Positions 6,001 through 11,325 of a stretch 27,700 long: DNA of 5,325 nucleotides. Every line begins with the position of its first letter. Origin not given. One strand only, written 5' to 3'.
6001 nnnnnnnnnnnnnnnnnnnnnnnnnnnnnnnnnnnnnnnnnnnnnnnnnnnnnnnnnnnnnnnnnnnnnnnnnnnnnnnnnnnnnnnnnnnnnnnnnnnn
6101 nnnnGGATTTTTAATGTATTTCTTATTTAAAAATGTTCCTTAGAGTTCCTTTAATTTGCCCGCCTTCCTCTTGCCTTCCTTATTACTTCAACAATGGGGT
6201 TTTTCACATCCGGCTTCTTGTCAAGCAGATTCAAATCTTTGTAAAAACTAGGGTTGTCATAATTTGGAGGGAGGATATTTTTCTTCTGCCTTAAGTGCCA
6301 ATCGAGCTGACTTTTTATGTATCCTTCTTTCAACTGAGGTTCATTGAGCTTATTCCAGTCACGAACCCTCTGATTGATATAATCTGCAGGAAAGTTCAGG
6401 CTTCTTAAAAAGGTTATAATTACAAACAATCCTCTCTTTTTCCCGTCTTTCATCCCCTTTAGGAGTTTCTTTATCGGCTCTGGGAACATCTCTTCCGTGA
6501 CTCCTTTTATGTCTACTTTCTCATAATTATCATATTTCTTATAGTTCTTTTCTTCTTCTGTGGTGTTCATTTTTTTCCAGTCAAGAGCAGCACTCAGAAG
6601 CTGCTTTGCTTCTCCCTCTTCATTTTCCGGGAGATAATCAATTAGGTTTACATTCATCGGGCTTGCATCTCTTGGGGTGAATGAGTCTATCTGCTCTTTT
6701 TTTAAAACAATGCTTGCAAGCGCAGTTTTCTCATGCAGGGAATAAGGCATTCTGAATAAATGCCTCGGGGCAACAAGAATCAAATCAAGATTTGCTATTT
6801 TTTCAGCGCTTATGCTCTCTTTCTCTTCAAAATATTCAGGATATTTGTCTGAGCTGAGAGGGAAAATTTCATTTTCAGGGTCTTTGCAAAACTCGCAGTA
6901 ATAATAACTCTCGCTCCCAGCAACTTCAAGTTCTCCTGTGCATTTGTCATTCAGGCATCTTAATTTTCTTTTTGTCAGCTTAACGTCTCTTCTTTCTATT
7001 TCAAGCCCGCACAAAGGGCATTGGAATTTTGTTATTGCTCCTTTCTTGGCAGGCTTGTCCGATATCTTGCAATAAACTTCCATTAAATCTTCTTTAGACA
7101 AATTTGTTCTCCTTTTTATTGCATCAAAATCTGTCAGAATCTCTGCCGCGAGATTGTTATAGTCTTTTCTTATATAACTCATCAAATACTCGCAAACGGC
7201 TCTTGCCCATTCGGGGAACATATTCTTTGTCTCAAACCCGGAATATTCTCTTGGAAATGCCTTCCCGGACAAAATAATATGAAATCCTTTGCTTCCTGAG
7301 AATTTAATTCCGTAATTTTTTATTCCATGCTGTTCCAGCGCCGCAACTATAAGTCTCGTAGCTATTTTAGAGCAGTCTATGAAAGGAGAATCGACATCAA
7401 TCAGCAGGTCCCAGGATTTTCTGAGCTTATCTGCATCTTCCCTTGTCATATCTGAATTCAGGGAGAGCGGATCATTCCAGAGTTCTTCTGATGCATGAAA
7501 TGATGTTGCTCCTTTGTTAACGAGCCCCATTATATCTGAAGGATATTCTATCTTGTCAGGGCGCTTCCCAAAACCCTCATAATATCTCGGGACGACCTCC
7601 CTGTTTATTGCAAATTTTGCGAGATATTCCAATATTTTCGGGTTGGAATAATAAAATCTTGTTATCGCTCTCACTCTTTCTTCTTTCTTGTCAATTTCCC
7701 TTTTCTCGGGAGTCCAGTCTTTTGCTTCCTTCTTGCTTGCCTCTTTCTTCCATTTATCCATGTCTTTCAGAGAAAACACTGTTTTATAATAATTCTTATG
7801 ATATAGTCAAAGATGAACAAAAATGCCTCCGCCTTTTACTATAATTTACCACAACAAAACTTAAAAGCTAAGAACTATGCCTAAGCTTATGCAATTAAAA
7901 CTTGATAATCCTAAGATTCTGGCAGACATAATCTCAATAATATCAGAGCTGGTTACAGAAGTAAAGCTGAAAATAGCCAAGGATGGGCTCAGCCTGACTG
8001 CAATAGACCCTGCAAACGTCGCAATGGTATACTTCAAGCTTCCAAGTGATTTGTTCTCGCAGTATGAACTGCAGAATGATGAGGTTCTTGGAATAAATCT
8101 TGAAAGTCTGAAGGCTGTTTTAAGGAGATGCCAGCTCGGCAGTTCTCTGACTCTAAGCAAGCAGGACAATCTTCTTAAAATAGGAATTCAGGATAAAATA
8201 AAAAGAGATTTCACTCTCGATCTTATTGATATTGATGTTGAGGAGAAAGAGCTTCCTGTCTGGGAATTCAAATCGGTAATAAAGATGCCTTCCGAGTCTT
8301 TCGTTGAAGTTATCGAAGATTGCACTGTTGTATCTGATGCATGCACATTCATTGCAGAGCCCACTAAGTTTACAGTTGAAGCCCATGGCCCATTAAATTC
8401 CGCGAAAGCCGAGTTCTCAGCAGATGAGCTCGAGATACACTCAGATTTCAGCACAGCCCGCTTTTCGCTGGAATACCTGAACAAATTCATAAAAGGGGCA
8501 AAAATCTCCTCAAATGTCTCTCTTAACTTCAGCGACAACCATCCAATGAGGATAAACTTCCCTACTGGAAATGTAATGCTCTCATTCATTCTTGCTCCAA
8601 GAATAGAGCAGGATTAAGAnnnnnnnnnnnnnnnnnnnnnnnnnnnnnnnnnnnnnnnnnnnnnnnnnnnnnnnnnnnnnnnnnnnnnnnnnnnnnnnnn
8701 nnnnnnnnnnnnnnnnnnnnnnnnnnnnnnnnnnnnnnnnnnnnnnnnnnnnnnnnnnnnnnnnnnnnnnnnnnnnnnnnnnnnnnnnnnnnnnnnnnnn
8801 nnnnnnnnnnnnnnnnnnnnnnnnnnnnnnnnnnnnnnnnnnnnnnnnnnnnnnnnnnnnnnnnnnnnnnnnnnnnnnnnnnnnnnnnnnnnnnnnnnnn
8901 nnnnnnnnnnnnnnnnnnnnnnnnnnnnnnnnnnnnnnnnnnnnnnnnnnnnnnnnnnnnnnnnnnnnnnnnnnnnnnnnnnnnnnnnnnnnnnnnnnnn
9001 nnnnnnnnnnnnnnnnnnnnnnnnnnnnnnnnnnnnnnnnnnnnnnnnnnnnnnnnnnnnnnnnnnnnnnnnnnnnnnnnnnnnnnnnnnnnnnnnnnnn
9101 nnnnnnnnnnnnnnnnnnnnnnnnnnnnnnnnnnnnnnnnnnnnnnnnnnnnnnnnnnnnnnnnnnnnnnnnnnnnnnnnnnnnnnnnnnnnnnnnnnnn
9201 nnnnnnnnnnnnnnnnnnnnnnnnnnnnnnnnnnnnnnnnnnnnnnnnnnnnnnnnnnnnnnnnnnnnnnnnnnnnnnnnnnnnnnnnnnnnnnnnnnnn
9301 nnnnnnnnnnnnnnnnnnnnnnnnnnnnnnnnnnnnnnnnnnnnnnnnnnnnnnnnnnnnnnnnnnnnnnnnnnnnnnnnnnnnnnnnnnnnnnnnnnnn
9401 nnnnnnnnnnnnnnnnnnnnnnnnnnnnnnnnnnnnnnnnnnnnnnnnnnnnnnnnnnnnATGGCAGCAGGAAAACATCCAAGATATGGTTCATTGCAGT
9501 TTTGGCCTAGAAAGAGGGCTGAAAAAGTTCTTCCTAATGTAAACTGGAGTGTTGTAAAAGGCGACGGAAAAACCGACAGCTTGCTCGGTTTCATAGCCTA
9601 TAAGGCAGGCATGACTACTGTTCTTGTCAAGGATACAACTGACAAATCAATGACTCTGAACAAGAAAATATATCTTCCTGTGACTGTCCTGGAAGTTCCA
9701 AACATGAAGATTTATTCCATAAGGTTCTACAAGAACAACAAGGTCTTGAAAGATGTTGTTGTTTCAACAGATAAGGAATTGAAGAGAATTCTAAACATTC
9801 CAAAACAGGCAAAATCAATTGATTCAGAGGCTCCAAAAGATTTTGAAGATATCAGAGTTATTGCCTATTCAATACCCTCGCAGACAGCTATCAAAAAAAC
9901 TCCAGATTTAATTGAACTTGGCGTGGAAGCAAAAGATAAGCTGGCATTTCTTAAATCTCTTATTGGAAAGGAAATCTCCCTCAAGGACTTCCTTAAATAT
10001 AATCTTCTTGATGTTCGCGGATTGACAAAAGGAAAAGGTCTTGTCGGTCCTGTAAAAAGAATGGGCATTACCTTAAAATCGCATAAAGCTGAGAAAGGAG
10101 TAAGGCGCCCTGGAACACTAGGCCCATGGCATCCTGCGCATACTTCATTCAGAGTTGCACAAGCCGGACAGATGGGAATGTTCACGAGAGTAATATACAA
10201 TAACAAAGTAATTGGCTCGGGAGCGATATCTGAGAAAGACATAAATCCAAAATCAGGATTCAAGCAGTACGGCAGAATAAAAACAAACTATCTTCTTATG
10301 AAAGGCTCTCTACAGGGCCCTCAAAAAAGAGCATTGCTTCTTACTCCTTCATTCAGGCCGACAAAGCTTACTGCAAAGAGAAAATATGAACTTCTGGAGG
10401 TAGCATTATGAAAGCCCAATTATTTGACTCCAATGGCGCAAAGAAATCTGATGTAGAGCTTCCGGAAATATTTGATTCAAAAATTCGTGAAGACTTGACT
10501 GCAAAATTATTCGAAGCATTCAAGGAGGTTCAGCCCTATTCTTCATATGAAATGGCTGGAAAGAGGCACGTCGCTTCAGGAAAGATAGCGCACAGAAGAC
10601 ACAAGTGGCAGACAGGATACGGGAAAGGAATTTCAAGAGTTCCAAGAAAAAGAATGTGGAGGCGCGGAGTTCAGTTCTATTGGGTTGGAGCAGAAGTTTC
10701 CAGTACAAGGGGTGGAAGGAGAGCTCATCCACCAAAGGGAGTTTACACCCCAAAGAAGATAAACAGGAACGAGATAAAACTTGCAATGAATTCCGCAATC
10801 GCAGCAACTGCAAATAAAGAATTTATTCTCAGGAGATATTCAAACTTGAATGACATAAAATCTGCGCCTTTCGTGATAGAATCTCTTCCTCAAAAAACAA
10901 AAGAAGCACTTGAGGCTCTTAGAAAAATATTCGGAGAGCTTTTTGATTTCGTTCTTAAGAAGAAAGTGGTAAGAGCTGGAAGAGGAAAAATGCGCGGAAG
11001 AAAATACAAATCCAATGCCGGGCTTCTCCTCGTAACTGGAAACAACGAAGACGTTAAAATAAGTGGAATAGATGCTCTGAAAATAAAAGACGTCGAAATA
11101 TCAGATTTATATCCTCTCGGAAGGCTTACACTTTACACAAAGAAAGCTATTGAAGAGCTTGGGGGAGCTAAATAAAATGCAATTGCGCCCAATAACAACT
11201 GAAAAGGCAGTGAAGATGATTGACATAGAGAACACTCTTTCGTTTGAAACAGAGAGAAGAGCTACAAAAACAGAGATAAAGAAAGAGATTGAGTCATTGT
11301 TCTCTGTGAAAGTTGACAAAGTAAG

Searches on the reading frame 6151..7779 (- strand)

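Call 64: search_protein_families(library=pfam, proteins=[window:6151-7779:-], max_evalue=0.001)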
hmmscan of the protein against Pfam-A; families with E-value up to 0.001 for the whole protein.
window:6151-7779:- (542 aa): 1 family
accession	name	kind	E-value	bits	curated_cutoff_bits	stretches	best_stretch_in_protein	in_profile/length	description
PF01896.25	DNA_primase_S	-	5.2e-06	27.4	26.8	1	138-356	25-158/163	DNA primase small subunit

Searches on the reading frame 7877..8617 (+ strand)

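Call 64: search_protein_families(library=pfam, proteins=[window:7877-8617:+], max_evalue=0.001)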
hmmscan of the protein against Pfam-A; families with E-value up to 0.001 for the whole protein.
window:7877-8617:+ (246 aa): 5 families
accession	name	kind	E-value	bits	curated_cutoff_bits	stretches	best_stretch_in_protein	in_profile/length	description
PF00705.23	PCNA_N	-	1.3e-16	60.9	20.3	1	5-122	2-124/127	Proliferating cell nuclear antigen, N-terminal domain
PF02747.20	PCNA_C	-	2.7e-12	47.4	23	1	127-242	3-127/128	Proliferating cell nuclear antigen, C-terminal domain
PF02144.21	Rad1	-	2.2e-07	30.7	24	1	8-218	5-245/257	Repair protein Rad1/Rec1/Rad17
PF04005.17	Hus1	-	4e-05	23.3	27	1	7-100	5-108/288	Hus1-like protein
PF04139.18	Rad9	-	0.00019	21.4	25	1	16-73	2-60/253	Rad9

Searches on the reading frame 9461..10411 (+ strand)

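Call 64: search_protein_families(library=pfam, proteins=[window:9461-10411:+], max_evalue=0.001)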
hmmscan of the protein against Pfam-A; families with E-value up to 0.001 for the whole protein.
window:9461-10411:+ (316 aa): 1 family
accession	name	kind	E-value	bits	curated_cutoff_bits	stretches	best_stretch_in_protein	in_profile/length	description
PF00297.29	Ribosomal_L3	-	1.3e-50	172.9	22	1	5-302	7-349/369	Ribosomal protein L3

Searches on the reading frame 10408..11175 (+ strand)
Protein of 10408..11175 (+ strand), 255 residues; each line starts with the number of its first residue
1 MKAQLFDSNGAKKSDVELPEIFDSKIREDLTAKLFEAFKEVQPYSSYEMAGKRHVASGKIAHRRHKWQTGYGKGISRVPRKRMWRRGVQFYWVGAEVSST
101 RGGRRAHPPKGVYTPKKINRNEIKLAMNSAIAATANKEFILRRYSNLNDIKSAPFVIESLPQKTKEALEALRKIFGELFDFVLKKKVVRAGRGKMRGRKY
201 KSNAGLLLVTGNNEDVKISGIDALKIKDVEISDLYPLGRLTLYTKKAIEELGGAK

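Call 64: search_protein_families(library=pfam, proteins=[window:10408-11175:+], max_evalue=0.001)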
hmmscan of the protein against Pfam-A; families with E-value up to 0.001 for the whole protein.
window:10408-11175:+ (255 aa): 1 family
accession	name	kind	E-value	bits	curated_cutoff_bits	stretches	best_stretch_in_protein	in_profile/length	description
PF00573.27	Ribosomal_L4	-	1.9e-19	70.5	25.8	1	16-252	1-188/190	Ribosomal protein L4/L1 family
